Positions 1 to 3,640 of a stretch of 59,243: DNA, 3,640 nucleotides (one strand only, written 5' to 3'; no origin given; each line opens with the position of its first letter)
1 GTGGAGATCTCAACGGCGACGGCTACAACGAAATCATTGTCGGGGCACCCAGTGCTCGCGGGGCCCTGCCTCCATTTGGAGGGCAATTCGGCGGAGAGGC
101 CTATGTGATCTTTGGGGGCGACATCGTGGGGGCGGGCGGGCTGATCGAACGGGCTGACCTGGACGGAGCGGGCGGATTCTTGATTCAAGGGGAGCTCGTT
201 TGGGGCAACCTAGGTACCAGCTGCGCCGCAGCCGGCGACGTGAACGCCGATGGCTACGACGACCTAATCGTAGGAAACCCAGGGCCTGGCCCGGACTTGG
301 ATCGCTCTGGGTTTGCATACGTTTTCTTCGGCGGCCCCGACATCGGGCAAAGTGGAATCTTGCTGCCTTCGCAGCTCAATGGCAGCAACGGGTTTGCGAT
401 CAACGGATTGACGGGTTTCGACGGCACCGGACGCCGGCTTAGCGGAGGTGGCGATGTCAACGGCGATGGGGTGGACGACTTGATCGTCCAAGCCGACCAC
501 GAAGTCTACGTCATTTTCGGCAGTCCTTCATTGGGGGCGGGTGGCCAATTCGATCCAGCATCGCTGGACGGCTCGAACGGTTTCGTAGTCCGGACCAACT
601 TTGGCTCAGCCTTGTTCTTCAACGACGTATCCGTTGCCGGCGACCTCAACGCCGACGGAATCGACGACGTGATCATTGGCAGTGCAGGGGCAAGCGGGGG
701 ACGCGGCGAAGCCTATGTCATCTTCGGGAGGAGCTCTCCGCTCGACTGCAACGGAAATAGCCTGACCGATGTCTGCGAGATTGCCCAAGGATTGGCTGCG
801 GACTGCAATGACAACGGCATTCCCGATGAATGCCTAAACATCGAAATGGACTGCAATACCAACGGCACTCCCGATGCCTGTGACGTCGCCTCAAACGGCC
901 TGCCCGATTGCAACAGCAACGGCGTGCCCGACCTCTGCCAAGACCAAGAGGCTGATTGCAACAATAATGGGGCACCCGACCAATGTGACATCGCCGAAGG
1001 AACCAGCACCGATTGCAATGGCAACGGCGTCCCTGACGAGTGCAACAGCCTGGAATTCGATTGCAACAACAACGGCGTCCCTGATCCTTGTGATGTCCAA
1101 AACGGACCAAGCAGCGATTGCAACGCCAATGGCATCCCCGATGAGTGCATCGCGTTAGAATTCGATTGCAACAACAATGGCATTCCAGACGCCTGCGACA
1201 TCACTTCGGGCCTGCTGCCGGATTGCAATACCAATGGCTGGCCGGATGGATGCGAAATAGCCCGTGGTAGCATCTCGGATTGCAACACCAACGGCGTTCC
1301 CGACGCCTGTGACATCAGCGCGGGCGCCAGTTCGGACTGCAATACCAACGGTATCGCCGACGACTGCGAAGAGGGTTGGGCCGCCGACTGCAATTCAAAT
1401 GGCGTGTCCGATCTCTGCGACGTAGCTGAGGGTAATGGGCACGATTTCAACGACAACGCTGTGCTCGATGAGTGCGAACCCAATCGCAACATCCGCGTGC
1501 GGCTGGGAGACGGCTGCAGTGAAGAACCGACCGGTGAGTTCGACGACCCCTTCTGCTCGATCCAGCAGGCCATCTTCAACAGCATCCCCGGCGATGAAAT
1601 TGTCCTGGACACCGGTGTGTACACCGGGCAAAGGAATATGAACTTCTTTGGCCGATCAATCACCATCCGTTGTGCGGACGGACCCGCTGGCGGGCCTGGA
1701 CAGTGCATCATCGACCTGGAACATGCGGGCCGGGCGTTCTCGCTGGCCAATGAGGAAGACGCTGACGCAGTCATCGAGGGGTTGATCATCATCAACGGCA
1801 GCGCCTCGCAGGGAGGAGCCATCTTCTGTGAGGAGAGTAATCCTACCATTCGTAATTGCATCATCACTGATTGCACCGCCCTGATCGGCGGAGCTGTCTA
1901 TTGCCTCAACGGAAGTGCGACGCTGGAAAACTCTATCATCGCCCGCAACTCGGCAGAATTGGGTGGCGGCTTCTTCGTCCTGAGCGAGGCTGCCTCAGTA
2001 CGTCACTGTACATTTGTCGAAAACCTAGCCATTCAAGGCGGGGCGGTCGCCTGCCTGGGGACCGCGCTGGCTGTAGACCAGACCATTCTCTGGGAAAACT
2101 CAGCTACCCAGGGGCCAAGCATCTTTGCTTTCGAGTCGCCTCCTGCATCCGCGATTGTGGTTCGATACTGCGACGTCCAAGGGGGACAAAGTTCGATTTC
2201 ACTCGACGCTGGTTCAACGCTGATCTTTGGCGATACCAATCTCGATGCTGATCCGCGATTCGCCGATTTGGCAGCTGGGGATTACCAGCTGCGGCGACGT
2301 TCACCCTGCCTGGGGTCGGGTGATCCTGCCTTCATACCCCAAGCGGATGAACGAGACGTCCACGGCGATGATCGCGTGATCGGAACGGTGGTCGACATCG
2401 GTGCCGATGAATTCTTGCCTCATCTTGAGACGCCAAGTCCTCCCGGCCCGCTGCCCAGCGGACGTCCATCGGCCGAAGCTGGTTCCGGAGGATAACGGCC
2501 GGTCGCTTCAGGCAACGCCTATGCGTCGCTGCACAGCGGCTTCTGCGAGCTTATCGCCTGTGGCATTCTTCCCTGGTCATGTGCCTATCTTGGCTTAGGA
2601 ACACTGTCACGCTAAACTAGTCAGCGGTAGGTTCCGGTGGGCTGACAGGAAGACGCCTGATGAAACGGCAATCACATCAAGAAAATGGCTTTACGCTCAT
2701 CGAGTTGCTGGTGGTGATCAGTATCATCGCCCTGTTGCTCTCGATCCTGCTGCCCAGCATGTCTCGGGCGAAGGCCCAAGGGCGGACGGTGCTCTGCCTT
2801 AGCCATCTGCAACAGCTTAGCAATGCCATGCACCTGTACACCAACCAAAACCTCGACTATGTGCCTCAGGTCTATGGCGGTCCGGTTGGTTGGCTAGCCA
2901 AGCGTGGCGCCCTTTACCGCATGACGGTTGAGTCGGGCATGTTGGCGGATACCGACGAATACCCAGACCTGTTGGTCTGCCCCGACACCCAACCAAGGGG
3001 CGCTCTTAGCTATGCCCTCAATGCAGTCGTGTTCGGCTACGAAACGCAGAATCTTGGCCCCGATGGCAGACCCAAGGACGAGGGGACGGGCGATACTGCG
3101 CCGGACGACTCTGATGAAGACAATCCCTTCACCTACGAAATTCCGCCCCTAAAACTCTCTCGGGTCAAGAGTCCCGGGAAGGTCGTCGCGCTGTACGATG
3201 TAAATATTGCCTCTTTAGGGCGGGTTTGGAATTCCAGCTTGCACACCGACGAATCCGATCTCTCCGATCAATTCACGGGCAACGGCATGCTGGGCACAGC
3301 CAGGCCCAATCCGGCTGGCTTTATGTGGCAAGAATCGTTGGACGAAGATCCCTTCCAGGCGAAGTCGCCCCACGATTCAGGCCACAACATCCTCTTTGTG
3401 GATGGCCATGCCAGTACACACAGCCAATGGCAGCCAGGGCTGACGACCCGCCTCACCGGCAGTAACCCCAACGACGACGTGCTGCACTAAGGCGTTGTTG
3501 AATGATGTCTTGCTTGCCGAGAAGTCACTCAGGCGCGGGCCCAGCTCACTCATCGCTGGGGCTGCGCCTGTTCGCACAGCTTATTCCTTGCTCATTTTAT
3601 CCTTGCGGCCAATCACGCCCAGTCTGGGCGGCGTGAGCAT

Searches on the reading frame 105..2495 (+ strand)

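Call 80: search_protein_families(library=pfam, proteins=[window:105-2495:+], max_evalue=0.0001)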
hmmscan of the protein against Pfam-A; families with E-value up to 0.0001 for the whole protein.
window:105-2495:+ (796 aa): 1 family
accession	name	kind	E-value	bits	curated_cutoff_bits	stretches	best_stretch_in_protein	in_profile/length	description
PF01839.29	FG-GAP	-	2.8e-15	56.3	22.1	1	42-74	6-37/37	FG-GAP repeat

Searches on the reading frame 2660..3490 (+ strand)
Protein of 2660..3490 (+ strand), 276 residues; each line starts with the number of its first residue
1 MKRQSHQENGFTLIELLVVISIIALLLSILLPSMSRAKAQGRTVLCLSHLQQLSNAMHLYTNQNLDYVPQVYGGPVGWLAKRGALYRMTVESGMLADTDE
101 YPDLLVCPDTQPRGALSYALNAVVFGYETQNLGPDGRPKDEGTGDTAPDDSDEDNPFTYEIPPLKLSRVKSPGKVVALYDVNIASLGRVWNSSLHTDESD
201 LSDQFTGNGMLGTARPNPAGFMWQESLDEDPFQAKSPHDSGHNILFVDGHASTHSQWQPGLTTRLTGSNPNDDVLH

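Call 80: search_protein_families(library=pfam, proteins=[window:2660-3490:+], max_evalue=0.0001)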
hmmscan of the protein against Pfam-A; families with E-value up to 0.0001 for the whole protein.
window:2660-3490:+ (276 aa): 1 family
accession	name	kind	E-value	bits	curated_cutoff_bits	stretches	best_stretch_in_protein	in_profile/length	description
PF07963.17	N_methyl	-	5.9e-08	32.4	21.2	1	7-31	3-27/27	Prokaryotic N-terminal methylation motif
